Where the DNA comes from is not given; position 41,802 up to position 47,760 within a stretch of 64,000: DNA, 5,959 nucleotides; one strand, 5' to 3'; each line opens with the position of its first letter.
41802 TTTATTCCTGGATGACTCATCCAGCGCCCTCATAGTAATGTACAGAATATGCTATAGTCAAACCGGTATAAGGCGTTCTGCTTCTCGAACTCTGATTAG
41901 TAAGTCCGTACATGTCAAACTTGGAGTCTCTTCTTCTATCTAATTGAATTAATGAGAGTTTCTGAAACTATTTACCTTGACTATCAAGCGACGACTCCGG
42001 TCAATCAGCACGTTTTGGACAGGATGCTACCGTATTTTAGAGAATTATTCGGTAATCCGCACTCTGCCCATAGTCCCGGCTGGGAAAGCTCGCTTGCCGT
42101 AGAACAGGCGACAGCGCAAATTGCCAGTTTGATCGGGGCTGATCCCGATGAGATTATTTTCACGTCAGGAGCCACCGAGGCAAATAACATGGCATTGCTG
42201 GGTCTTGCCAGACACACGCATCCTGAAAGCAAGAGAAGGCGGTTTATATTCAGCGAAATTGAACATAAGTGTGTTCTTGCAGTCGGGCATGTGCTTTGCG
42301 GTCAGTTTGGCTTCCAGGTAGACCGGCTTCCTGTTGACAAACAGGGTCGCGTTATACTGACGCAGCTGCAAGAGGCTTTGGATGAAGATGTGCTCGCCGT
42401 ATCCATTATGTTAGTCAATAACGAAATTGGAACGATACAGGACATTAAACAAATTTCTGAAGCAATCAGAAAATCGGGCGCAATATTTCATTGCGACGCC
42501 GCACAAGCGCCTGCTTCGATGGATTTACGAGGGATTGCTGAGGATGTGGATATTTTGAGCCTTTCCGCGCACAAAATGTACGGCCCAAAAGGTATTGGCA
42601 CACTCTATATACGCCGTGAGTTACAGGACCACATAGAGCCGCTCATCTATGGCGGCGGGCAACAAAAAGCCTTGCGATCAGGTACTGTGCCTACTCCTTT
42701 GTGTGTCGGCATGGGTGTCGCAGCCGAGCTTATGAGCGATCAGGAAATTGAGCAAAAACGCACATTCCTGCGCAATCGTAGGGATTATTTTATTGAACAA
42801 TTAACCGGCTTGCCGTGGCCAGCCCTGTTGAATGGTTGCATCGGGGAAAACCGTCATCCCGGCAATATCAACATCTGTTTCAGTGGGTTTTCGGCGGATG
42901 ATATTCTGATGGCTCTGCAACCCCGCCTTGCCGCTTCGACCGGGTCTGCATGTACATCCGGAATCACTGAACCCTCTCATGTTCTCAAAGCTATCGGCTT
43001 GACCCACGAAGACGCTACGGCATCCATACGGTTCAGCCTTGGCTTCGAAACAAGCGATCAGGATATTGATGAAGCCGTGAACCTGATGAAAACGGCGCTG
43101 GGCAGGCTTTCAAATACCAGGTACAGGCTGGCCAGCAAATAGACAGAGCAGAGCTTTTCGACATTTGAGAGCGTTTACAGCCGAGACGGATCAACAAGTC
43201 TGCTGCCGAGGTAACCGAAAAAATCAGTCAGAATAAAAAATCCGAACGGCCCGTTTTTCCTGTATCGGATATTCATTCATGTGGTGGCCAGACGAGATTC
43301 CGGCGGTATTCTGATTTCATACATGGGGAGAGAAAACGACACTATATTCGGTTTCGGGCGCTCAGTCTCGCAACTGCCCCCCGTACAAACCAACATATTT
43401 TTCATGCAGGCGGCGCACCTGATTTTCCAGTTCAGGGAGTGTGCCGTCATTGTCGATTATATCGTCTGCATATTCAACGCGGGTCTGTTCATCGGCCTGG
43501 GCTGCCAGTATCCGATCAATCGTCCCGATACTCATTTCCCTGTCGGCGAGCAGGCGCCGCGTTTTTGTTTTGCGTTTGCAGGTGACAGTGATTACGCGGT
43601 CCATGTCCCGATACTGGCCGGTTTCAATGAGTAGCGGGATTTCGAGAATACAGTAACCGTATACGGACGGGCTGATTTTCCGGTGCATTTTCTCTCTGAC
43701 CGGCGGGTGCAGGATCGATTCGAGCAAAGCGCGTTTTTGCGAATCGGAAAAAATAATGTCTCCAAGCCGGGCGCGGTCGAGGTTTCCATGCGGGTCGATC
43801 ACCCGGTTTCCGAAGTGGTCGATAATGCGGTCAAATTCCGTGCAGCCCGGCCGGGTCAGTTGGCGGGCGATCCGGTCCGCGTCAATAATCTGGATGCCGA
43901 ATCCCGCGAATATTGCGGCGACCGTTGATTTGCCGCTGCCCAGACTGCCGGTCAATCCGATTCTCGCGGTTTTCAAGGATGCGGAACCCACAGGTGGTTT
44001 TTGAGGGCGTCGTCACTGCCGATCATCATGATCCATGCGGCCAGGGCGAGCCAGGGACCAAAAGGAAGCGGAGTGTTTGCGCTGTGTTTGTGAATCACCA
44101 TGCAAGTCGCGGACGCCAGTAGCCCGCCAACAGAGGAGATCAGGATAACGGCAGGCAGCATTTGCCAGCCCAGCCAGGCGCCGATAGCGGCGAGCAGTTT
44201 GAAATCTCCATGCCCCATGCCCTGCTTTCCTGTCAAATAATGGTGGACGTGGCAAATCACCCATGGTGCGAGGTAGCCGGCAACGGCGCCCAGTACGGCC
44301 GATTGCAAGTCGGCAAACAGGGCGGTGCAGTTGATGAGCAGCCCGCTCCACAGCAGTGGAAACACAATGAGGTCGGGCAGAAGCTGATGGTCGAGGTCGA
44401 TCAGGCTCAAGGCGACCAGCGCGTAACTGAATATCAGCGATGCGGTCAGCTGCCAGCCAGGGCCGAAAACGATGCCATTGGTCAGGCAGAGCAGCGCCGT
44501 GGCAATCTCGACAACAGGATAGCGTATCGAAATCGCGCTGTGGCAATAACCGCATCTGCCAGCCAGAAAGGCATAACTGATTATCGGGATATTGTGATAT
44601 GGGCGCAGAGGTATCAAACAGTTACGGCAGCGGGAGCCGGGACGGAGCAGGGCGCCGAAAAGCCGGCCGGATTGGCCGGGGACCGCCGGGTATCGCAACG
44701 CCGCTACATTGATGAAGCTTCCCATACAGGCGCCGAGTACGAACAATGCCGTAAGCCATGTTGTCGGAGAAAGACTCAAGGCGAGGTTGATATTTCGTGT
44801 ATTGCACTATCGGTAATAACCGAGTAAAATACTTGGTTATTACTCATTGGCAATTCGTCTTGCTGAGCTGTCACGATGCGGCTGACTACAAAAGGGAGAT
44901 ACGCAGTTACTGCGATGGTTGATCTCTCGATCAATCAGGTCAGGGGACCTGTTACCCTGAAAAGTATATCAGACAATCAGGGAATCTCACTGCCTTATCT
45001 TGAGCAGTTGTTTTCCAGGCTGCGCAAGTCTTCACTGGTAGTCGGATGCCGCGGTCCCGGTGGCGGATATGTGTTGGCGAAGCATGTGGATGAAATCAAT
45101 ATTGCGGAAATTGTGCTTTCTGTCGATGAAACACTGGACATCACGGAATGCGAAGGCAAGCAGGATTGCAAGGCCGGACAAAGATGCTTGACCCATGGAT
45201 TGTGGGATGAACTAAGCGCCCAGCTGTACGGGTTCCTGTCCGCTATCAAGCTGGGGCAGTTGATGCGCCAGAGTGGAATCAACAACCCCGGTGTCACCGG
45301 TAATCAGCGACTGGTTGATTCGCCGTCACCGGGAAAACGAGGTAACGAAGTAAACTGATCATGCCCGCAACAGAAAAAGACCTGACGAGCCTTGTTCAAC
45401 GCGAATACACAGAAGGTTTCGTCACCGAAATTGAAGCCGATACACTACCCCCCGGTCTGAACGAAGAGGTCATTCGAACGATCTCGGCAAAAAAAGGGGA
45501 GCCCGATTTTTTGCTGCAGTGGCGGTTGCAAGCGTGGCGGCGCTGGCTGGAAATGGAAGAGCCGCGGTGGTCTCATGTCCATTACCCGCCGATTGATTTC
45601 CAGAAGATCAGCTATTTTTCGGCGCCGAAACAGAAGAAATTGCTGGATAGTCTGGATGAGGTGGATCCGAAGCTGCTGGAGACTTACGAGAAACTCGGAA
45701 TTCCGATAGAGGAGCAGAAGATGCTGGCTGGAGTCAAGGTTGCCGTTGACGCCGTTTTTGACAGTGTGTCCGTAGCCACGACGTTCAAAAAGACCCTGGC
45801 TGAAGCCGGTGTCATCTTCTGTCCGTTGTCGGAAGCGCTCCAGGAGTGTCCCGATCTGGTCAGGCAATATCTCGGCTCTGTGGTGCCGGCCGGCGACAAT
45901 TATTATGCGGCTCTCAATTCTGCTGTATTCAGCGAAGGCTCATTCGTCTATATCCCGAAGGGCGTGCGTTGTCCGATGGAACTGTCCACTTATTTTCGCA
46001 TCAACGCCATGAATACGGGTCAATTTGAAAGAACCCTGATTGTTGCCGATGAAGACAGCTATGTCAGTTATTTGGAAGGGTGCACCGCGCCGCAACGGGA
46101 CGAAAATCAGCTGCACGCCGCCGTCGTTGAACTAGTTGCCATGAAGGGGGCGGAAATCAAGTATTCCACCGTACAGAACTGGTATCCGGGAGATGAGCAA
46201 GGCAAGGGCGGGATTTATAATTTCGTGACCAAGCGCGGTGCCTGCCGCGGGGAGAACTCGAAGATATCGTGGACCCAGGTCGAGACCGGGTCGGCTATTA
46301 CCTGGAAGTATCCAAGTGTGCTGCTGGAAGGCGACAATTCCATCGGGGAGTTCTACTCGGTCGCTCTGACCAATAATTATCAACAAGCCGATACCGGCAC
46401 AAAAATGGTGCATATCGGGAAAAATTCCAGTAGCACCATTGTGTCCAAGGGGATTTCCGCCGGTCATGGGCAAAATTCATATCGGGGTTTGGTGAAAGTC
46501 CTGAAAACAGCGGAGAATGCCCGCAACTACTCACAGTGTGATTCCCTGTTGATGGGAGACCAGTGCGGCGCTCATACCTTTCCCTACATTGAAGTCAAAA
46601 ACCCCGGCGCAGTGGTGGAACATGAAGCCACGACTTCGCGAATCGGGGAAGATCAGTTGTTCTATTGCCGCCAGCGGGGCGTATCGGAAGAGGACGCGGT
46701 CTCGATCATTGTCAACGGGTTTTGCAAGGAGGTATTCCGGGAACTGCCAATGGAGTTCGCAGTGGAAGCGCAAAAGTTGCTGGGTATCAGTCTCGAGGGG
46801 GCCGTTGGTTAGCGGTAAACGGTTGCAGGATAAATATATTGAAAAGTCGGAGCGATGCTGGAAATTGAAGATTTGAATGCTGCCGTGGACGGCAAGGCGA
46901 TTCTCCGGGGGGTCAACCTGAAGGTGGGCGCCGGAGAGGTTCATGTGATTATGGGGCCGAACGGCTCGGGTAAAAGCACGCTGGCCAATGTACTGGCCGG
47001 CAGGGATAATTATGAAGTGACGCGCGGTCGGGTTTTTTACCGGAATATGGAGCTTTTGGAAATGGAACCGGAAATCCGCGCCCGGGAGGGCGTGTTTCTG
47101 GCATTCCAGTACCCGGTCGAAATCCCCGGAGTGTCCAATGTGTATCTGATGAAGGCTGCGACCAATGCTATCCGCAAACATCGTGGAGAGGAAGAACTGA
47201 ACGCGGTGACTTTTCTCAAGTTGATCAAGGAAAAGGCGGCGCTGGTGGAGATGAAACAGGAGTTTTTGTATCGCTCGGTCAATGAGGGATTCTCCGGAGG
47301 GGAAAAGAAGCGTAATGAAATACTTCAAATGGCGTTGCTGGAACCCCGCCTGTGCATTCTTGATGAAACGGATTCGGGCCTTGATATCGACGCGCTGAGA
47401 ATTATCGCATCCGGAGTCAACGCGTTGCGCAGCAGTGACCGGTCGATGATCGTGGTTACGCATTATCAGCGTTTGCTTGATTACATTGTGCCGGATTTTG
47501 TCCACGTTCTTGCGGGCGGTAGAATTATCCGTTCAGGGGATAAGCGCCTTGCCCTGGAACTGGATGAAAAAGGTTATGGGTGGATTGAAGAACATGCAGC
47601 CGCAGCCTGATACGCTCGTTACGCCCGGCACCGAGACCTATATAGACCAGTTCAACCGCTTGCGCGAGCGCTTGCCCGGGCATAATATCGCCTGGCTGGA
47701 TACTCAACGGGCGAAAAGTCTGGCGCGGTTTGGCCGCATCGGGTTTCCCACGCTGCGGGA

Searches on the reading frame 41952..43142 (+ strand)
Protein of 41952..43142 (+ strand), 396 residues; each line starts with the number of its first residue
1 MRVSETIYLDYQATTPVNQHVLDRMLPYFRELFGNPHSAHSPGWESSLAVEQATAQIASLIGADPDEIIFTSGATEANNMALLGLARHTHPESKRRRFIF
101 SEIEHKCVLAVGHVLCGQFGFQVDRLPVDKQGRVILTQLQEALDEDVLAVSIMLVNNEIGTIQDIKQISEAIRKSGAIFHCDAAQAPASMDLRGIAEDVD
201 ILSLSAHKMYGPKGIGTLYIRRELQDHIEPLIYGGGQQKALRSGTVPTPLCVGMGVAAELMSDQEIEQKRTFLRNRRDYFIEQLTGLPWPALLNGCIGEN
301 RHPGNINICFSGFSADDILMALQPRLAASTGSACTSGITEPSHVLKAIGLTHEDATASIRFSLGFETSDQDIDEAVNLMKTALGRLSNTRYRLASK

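Call 3: search_protein_families(library=padloc, proteins=[window:41952-43142:+])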
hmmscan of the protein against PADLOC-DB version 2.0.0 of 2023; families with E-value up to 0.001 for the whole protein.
window:41952-43142:+ (396 aa): 2 families
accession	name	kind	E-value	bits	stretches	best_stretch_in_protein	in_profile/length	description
PDLC02759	SspA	-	2e-133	443.3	1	8-386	1-373/374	SspA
PDLC02657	DndA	-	2.9e-129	429.6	1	7-380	1-369/372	DndA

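Call 4: search_protein_families(library=pfam, proteins=[window:41952-43142:+], max_evalue=0.01)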
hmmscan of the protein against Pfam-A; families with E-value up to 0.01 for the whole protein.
window:41952-43142:+ (396 aa): 4 families
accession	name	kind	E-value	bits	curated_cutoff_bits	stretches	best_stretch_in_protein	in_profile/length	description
PF00266.25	Aminotran_5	-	2.8e-78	263.9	21.5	1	7-373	1-369/371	Aminotransferase class-V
PF00155.27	Aminotran_1_2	-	1e-05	25.4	19.7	1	42-291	39-297/361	Aminotransferase class I and II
PF01212.27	Beta_elim_lyase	-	0.00019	21.3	27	1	51-211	35-202/288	Beta-eliminating lyase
PF00282.25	Pyridoxal_deC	-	0.00021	20.6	27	1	69-209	106-267/375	Pyridoxal-dependent decarboxylase conserved domain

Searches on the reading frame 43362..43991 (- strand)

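Call 5: search_protein_families(library=padloc, proteins=[window:43362-43991:-], max_evalue=10)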
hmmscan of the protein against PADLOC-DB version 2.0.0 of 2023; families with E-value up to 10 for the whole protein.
window:43362-43991:- (209 aa): 2 families
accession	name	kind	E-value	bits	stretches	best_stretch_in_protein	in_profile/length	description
PDLC02772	SspC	-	0.01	11.8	1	7-34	50-77/1123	SspC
PDLC02373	dCTPase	-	0.06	10.2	1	10-63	156-215/630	-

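Call 61: search_protein_families(library=pfam, proteins=[window:43362-43991:-], max_evalue=0.00001)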
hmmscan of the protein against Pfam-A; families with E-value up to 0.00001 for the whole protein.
window:43362-43991:- (209 aa): 1 family
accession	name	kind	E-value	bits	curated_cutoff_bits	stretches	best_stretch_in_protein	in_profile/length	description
PF01121.26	CoaE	-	5.5e-54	183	27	1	11-186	3-179/180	Dephospho-CoA kinase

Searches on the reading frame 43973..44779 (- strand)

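Call 61: search_protein_families(library=pfam, proteins=[window:43973-44779:-], max_evalue=0.00001)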
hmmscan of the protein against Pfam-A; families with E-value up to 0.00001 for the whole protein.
window:43973-44779:- (268 aa): 2 families
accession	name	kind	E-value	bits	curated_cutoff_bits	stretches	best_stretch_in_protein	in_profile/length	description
PF06750.18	A24_N_bact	-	1.9e-26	92.4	23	1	14-101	1-80/84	Bacterial Peptidase A24 N-terminal domain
PF01478.23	Peptidase_A24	-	4.5e-26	91.7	26.5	1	115-221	1-101/104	Type IV leader peptidase family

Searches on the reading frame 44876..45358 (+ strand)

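Call 61: search_protein_families(library=pfam, proteins=[window:44876-45358:+], max_evalue=0.00001)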
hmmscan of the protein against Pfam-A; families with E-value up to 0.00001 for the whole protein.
window:44876-45358:+ (160 aa): 1 family
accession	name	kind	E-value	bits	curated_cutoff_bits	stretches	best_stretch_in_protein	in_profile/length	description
PF02082.26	Rrf2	-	3.1e-35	121.6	30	1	3-131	1-131/132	Iron-dependent Transcriptional regulator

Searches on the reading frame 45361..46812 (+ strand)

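Call 5: search_protein_families(library=padloc, proteins=[window:45361-46812:+], max_evalue=10)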
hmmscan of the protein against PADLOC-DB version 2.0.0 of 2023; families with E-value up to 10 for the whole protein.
window:45361-46812:+ (483 aa): 0 families

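Call 61: search_protein_families(library=pfam, proteins=[window:45361-46812:+], max_evalue=0.00001)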
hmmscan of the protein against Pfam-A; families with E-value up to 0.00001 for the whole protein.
window:45361-46812:+ (483 aa): 2 families
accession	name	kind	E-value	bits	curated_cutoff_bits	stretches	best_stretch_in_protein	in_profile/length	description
PF01458.23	SUFBD_core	-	9.4e-78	261.3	27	1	212-454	1-232/232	SUF system FeS cluster assembly, SufBD core domain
PF19295.5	SufBD_N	-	2.2e-09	37.7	23.5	1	142-204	104-166/172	SufBD protein N-terminal region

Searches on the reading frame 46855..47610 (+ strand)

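Call 61: search_protein_families(library=pfam, proteins=[window:46855-47610:+], max_evalue=0.00001)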
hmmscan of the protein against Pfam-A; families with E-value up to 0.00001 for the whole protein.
window:46855-47610:+ (251 aa): 2 families
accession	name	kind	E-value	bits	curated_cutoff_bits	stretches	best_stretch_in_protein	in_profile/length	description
PF00005.33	ABC_tran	-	4.3e-21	76.4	25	1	17-172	1-135/137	ABC transporter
PF02463.25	SMC_N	-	1.8e-07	31.3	40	0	145-208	136-202/220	RecF/RecN/SMC N terminal domain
